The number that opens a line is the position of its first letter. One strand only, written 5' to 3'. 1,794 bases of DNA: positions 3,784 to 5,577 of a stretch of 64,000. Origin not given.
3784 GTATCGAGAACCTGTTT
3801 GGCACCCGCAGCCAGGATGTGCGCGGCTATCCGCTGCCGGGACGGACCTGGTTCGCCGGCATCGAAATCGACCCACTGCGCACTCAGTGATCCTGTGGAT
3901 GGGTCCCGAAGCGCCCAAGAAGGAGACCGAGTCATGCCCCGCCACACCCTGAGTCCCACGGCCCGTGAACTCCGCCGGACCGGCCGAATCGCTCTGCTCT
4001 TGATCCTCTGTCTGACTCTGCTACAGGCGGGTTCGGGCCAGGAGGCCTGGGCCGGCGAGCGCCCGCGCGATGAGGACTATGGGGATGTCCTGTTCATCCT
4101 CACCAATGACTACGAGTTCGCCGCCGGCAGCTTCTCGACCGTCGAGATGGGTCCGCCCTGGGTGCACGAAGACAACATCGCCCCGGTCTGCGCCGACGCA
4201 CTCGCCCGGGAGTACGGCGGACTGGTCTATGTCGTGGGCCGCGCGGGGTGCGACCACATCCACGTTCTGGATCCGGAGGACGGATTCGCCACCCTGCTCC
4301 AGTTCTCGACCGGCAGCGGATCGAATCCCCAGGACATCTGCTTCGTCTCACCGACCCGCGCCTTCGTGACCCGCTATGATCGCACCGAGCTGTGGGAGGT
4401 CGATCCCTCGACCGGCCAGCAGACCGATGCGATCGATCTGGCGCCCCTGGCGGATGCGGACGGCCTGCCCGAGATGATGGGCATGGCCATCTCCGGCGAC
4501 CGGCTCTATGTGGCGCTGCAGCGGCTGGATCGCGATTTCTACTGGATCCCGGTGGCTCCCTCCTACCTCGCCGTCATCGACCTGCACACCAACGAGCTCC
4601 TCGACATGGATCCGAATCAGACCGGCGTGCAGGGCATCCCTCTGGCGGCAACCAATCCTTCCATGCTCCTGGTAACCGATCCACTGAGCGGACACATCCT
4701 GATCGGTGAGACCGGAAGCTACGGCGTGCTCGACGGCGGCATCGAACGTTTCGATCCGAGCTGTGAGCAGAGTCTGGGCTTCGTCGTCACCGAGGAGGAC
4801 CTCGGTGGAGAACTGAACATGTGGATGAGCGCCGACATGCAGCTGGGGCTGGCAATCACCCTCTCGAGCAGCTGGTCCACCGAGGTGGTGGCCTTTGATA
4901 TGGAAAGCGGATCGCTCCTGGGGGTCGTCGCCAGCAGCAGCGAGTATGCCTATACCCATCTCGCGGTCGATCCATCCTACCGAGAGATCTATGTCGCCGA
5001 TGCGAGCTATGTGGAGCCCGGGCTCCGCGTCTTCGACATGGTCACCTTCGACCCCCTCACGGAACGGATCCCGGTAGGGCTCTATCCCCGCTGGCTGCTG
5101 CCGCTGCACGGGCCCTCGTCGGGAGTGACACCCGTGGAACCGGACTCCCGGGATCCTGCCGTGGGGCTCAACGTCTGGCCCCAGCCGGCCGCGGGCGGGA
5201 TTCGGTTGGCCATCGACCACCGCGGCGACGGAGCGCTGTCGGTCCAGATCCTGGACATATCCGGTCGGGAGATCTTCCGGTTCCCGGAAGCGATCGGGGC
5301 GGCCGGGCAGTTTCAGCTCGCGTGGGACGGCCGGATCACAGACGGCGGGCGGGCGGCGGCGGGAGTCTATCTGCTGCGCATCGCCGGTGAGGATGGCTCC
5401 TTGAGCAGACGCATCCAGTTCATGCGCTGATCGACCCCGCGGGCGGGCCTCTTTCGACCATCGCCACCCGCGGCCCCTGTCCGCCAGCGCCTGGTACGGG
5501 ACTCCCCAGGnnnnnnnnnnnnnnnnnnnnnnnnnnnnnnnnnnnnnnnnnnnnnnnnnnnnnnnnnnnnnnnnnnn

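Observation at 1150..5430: Cobalamin riboswitch - BtuB-like receptor - beta-propeller protein with T9SS-type C-terminal domain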

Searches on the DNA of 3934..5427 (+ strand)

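Call 21: search_rna_families(sources=[L007, L010, L012, L014, L016, L018, L022, L032, L034, L054, L067], threshold=gathering)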
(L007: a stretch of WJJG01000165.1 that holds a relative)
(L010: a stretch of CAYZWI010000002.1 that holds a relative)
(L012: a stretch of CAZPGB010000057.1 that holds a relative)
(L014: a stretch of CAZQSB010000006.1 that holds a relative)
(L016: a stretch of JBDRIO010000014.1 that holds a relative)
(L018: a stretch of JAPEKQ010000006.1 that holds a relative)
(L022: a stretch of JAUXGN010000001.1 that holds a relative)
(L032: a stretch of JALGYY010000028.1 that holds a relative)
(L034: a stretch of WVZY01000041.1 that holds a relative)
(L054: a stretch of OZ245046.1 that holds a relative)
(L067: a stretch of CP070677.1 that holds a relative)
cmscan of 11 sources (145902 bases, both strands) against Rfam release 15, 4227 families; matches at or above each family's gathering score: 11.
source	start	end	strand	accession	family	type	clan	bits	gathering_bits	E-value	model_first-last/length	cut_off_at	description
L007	3240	3428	+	RF00174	Cobalamin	Cis-reg; riboswitch;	CL00101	121.3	31.5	1.5e-29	1-189/189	no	Cobalamin riboswitch aptamer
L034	3353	3535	+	RF00174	Cobalamin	Cis-reg; riboswitch;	CL00101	119.2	31.5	6.2e-29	1-189/189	no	Cobalamin riboswitch aptamer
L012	2495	2682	+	RF00174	Cobalamin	Cis-reg; riboswitch;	CL00101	118.1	31.5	1.2e-28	1-189/189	no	Cobalamin riboswitch aptamer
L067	3484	3666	+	RF00174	Cobalamin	Cis-reg; riboswitch;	CL00101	116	31.5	5e-28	1-189/189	no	Cobalamin riboswitch aptamer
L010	3244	3430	+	RF00174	Cobalamin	Cis-reg; riboswitch;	CL00101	101.3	31.5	8.1e-24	1-189/189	no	Cobalamin riboswitch aptamer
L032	3530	3700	+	RF00174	Cobalamin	Cis-reg; riboswitch;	CL00101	97.7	31.5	8.7e-23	1-189/189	no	Cobalamin riboswitch aptamer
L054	5588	5772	+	RF00174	Cobalamin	Cis-reg; riboswitch;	CL00101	75.3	31.5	2.2e-16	1-189/189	no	Cobalamin riboswitch aptamer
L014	3684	3874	+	RF00174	Cobalamin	Cis-reg; riboswitch;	CL00101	66.1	31.5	9.6e-14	1-189/189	no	Cobalamin riboswitch aptamer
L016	3461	3638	+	RF00174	Cobalamin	Cis-reg; riboswitch;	CL00101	56.9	31.5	4e-11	1-189/189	no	Cobalamin riboswitch aptamer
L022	3485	3662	+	RF00174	Cobalamin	Cis-reg; riboswitch;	CL00101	55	31.5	1.5e-10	1-189/189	no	Cobalamin riboswitch aptamer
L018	3630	3753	+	RF00174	Cobalamin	Cis-reg; riboswitch;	CL00101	42.6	31.5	5.2e-07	1-189/189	no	Cobalamin riboswitch aptamer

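Call 99: search_rna_families(sources=[L089, L091, L087], threshold=gathering)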
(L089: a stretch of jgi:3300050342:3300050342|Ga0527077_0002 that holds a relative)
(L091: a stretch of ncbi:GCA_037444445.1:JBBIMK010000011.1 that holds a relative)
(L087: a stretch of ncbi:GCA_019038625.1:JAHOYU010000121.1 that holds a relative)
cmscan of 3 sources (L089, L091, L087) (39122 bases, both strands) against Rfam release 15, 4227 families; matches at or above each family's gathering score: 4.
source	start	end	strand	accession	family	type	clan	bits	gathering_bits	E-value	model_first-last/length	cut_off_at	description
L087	972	1153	+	RF00174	Cobalamin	Cis-reg; riboswitch;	CL00101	114.2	31.5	4.3e-28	1-189/189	no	Cobalamin riboswitch aptamer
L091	5799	5984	+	RF00174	Cobalamin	Cis-reg; riboswitch;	CL00101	100.8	31.5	3e-24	1-189/189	no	Cobalamin riboswitch aptamer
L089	3886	4068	+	RF00174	Cobalamin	Cis-reg; riboswitch;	CL00101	69.1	31.5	3.6e-15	1-189/189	no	Cobalamin riboswitch aptamer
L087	4908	4982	-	RF00005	tRNA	Gene; tRNA;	CL00001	67.7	29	8.2e-13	1-71/71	no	tRNA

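Call 106: search_rna_families(sources=[L092, L093, L094, L095], threshold=gathering)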
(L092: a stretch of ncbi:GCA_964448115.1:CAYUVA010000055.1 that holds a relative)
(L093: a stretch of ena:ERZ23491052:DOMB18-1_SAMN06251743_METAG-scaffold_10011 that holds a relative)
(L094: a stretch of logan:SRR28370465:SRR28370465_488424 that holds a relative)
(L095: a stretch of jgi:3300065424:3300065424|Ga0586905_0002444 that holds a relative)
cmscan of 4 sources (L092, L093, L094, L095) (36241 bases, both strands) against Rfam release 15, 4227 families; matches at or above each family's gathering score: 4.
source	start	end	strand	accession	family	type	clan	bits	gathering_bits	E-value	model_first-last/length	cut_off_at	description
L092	1647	1831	+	RF00174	Cobalamin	Cis-reg; riboswitch;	CL00101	120.5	31.5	6.2e-30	1-189/189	no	Cobalamin riboswitch aptamer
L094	1620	1787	+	RF00174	Cobalamin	Cis-reg; riboswitch;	CL00101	97.5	31.5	2.5e-23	1-189/189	no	Cobalamin riboswitch aptamer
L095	1722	1853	+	RF00174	Cobalamin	Cis-reg; riboswitch;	CL00101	73.3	31.5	2e-16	1-189/189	no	Cobalamin riboswitch aptamer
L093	1689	1896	+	RF00174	Cobalamin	Cis-reg; riboswitch;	CL00101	64.8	31.5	5.5e-14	1-189/189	no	Cobalamin riboswitch aptamer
